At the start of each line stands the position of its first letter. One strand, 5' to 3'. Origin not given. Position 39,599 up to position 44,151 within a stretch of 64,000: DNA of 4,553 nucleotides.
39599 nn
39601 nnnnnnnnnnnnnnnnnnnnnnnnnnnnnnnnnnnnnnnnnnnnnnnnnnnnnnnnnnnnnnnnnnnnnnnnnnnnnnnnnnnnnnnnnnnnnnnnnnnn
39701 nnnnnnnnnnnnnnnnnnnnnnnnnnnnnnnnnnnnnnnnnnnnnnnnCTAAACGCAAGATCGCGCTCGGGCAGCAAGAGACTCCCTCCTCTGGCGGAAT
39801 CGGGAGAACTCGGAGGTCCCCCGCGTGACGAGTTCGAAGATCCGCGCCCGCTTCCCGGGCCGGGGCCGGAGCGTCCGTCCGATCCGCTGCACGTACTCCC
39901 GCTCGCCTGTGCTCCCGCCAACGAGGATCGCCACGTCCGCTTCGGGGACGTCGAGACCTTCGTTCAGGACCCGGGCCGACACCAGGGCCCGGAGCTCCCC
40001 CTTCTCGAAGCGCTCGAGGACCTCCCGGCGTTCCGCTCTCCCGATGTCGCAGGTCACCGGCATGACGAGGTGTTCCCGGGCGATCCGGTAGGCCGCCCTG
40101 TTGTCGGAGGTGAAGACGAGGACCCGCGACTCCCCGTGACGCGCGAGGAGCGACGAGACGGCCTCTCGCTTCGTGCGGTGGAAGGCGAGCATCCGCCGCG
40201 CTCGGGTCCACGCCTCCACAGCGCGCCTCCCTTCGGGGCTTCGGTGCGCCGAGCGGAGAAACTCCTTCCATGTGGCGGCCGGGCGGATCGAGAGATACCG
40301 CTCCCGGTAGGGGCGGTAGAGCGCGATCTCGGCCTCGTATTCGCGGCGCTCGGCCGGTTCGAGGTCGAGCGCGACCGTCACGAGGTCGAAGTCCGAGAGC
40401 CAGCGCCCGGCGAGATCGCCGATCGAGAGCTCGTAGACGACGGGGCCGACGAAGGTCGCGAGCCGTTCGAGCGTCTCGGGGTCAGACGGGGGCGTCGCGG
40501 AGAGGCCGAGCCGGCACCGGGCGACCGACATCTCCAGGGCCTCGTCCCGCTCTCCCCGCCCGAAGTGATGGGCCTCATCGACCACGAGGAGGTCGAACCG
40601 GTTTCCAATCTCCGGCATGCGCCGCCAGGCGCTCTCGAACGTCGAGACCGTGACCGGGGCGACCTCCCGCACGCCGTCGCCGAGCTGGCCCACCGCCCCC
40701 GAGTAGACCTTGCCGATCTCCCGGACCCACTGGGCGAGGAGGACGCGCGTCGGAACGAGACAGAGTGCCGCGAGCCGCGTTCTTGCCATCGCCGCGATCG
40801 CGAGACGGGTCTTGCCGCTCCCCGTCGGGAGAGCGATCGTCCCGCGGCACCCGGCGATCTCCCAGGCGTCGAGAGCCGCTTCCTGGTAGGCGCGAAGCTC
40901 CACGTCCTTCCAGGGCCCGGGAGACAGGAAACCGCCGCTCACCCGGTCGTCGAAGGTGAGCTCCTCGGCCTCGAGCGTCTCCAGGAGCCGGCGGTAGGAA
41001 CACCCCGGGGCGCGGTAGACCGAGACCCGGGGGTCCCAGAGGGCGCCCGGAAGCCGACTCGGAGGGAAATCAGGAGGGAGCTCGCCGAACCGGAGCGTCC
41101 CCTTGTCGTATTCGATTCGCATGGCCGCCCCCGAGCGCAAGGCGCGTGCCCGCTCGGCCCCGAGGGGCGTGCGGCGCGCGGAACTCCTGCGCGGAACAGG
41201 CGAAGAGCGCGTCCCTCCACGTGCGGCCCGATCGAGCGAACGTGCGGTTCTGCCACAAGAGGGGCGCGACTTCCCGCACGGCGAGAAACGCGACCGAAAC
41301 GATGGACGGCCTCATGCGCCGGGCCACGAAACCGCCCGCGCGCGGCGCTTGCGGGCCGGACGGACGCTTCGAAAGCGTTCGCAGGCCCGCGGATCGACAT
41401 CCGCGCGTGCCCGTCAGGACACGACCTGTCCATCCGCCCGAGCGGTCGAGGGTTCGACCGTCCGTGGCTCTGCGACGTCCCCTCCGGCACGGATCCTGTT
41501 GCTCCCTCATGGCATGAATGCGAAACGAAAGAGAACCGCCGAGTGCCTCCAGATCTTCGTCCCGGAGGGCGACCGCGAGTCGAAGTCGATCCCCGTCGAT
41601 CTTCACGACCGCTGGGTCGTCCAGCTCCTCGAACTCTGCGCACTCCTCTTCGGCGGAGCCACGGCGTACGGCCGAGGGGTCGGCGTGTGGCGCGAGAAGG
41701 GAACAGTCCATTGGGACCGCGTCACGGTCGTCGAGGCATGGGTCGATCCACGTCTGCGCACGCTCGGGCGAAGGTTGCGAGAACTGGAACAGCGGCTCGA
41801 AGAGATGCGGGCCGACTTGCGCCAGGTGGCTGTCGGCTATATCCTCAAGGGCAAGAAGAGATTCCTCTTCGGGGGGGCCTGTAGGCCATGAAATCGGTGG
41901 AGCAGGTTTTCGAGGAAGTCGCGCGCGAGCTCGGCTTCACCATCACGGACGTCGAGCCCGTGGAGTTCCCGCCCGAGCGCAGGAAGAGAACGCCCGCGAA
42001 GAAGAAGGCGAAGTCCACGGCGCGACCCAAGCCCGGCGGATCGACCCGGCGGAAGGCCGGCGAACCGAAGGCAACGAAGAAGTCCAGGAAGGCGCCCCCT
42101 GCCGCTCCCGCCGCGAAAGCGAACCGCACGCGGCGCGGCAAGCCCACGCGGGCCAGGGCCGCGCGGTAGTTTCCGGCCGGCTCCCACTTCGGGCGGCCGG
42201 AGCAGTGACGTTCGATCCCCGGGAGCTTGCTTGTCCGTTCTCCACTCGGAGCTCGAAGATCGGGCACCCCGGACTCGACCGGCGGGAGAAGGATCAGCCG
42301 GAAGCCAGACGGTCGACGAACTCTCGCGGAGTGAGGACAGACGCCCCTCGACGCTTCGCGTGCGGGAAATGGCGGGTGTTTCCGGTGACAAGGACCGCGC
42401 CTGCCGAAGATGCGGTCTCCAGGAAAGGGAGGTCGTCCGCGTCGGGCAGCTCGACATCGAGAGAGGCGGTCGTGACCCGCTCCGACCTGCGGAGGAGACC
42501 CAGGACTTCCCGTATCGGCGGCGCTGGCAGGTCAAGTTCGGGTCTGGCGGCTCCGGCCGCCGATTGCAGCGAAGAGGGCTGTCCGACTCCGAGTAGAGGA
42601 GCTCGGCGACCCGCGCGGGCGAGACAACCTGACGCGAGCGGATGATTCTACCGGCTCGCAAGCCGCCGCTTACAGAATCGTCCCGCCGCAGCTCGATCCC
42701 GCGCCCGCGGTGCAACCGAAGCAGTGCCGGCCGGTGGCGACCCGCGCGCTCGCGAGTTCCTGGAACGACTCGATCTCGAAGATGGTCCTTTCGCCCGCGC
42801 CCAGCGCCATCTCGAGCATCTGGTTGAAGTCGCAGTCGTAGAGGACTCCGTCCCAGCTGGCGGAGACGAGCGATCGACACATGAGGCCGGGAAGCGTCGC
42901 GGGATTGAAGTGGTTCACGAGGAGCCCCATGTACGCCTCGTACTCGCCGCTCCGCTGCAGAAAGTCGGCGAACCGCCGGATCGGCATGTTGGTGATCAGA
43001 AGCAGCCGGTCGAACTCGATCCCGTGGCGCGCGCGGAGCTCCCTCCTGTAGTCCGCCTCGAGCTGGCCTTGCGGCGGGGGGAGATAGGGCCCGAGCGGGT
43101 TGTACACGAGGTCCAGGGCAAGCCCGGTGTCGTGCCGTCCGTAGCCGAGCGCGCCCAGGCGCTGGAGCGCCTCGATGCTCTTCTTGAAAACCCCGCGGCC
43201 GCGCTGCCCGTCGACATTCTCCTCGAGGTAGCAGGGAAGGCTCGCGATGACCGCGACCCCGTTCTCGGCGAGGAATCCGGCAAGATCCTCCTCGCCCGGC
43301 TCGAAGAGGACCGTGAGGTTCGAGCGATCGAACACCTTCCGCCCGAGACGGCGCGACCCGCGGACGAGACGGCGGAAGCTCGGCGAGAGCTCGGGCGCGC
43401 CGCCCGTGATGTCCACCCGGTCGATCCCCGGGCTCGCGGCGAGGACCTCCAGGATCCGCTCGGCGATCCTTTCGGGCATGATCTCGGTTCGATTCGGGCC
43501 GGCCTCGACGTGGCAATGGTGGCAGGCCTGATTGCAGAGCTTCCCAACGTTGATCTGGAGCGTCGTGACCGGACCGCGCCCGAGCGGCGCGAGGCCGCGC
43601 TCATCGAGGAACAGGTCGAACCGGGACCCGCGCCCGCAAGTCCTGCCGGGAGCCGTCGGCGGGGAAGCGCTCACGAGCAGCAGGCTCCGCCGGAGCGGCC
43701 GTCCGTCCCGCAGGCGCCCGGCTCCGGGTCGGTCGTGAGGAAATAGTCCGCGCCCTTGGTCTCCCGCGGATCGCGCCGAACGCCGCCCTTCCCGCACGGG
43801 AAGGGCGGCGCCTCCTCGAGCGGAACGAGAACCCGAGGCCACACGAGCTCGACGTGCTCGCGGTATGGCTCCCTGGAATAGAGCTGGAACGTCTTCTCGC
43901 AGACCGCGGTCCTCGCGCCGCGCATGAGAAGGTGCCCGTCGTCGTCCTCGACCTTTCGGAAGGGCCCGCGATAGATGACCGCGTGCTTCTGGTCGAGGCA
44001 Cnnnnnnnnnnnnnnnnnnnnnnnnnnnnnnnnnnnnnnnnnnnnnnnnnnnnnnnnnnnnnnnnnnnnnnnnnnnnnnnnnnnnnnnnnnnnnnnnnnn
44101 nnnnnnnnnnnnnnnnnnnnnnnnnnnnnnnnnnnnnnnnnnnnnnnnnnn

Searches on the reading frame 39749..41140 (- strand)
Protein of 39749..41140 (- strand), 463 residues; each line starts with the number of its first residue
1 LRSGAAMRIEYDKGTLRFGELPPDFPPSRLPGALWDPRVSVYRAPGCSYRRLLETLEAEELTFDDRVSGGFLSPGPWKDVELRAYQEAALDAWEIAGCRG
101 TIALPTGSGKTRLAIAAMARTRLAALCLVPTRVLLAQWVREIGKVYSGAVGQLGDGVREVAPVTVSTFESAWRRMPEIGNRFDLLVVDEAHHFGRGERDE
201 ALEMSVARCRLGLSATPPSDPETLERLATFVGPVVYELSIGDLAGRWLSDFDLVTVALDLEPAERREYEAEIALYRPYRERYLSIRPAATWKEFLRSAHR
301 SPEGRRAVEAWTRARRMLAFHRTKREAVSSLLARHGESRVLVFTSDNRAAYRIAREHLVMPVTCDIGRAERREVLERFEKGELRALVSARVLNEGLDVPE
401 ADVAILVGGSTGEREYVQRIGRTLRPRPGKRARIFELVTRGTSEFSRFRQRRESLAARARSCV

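Call 39: search_protein_families(library=pfam, proteins=[window:39749-41140:-], max_evalue=0.001)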
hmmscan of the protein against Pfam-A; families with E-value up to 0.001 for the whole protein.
window:39749-41140:- (463 aa): 5 families
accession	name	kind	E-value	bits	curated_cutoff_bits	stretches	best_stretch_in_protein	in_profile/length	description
PF04851.21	ResIII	-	8.6e-22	78.2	22.5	1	80-218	2-163/164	Type III restriction enzyme, res subunit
PF00271.37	Helicase_C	-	1.1e-17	64.7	23.5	1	324-426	2-109/110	Helicase conserved C-terminal domain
PF18458.6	XPB_DRD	-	1e-15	57.8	26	1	10-67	2-57/57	Xeroderma pigmentosum group B helicase damage recognition domain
PF00270.35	DEAD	-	1.1e-13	51.7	26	1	84-223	2-166/167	DEAD/DEAH box helicase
PF16203.11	ERCC3_RAD25_C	-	1.6e-10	41.1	27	1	323-452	44-182/248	ERCC3/RAD25/XPB C-terminal helicase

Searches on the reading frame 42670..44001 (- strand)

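Call 64: search_protein_families(library=pfam, proteins=[window:42670-44001:-], max_evalue=0.01)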
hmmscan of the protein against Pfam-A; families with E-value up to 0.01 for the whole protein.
window:42670-44001:- (443 aa): 2 families
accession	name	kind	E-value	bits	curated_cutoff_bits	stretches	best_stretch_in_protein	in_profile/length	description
PF12345.13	DUF3641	-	5.9e-52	175.7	24.9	1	307-441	1-134/134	Protein of unknown function (DUF3641)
PF04055.27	Radical_SAM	-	5e-11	43.5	29.5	1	150-288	1-142/166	Radical SAM superfamily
